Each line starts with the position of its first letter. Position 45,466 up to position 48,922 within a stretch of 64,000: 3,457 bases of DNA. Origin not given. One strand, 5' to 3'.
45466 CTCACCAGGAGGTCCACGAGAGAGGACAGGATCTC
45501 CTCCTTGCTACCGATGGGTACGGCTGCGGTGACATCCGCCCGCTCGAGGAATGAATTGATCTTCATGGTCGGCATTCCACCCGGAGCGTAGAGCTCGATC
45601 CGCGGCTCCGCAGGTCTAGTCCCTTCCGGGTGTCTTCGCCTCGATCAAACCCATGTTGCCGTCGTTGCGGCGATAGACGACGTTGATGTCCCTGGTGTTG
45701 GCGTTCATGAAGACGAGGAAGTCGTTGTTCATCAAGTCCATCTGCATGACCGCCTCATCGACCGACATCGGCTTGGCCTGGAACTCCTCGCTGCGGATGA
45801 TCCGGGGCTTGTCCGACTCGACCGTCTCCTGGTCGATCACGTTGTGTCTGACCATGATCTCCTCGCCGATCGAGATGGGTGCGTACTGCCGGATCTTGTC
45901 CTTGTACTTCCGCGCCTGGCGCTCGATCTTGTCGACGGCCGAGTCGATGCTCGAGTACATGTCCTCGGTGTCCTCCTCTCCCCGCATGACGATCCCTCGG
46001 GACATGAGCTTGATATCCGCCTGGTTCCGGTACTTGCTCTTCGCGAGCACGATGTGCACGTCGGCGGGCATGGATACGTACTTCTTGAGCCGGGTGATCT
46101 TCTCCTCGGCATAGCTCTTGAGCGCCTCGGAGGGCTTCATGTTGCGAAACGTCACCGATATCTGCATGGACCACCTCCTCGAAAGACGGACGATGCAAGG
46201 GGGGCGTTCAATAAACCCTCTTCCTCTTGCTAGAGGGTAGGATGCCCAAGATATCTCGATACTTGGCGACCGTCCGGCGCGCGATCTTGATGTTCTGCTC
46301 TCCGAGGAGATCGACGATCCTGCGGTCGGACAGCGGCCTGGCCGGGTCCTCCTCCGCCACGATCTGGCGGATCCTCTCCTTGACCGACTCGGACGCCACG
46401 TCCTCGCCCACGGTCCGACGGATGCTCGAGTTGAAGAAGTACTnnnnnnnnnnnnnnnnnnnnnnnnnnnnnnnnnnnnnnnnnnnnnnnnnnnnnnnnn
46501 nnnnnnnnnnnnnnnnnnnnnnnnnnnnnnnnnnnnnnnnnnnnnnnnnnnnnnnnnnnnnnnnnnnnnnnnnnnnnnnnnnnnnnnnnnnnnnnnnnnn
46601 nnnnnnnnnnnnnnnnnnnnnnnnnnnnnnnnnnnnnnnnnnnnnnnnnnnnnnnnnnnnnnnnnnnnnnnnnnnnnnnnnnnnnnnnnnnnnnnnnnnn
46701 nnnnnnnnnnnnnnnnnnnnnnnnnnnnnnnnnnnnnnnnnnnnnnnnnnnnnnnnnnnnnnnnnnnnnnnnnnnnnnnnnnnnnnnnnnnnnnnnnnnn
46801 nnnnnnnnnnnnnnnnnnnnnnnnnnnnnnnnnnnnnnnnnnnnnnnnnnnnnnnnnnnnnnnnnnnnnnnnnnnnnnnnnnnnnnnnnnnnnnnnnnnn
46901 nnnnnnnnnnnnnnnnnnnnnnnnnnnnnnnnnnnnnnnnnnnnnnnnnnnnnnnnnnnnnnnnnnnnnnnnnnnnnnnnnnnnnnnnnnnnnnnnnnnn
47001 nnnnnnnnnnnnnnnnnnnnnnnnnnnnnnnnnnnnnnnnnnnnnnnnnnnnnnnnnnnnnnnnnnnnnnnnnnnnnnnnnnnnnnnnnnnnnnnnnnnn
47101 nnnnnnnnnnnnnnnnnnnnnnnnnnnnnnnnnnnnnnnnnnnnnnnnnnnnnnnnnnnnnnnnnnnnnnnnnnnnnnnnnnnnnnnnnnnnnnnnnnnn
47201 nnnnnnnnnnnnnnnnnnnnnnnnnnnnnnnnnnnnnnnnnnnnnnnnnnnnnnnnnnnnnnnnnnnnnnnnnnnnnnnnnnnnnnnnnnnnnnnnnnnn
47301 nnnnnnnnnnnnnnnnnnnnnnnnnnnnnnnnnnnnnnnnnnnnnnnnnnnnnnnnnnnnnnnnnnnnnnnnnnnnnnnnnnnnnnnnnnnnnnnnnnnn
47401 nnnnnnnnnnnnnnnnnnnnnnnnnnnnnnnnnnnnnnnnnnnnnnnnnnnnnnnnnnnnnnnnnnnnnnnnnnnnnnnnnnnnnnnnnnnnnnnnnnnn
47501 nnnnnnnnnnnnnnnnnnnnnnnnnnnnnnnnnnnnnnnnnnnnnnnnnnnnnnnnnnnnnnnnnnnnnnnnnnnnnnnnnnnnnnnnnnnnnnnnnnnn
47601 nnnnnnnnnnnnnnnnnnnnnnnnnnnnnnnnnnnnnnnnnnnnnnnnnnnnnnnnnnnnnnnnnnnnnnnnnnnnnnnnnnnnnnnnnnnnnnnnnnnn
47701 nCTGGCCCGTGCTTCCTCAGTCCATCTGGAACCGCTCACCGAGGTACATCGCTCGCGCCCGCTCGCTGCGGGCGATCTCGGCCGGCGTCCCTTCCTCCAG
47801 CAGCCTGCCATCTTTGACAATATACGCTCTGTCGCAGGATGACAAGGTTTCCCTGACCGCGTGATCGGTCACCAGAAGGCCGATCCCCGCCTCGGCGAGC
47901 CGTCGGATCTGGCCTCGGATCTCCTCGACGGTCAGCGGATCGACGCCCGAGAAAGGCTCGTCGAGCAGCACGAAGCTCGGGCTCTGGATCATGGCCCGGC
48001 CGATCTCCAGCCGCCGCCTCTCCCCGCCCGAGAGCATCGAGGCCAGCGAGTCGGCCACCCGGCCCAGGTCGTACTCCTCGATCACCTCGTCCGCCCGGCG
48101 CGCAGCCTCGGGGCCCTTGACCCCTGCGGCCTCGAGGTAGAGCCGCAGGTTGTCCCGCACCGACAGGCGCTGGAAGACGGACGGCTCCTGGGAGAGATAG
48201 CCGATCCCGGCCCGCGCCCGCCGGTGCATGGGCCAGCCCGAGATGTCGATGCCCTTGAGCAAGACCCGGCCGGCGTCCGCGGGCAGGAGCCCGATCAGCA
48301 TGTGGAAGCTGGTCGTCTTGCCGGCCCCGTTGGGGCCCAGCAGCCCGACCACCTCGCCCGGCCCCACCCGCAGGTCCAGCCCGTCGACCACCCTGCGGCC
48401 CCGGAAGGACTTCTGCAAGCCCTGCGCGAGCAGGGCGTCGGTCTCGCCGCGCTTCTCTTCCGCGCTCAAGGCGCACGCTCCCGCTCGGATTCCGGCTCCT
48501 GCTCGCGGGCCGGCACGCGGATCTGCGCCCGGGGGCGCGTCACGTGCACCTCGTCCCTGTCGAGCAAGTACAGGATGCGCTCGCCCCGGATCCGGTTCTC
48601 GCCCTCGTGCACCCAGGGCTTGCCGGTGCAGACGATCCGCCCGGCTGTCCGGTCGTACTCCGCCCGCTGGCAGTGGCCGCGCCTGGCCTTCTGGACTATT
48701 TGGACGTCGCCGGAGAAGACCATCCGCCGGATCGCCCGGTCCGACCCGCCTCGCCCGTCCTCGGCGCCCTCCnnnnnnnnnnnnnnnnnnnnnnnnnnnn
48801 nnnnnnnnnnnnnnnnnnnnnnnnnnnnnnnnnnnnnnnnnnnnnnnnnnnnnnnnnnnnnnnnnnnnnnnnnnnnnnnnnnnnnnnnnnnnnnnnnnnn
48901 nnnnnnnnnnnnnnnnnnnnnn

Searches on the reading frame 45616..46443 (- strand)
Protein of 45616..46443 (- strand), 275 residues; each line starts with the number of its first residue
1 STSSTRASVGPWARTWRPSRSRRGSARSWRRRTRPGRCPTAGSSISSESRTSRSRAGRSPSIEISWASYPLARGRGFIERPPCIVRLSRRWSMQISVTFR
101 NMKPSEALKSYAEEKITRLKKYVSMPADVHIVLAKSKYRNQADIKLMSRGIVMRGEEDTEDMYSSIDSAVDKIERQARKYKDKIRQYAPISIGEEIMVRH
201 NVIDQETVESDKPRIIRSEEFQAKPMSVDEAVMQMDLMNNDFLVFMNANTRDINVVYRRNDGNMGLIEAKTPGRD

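Call 46: search_protein_families(library=pfam, proteins=[window:45616-46443:-], max_evalue=0.00001)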
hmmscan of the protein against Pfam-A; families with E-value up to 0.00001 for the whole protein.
window:45616-46443:- (275 aa): 2 families
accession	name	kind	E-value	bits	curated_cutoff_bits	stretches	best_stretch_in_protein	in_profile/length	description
PF16321.10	Ribosom_S30AE_C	-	7.4e-26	90.1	25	1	211-266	2-57/57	Sigma 54 modulation/S30EA ribosomal protein C terminus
PF02482.25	Ribosomal_S30AE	-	5e-25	88.5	23.7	1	95-185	1-88/88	Sigma 54 modulation protein / S30EA ribosomal protein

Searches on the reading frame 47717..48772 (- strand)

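Call 46: search_protein_families(library=pfam, proteins=[window:47717-48772:-], max_evalue=0.00001)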
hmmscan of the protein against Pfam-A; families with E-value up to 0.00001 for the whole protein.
window:47717-48772:- (351 aa): 2 families
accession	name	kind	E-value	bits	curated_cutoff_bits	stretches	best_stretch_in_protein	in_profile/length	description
PF00005.33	ABC_tran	-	1.3e-33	116.9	25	1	130-274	2-136/137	ABC transporter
PF13304.12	AAA_21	-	3.6e-06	27.7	27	0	262-302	253-296/304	AAA domain, putative AbiEii toxin, Type IV TA system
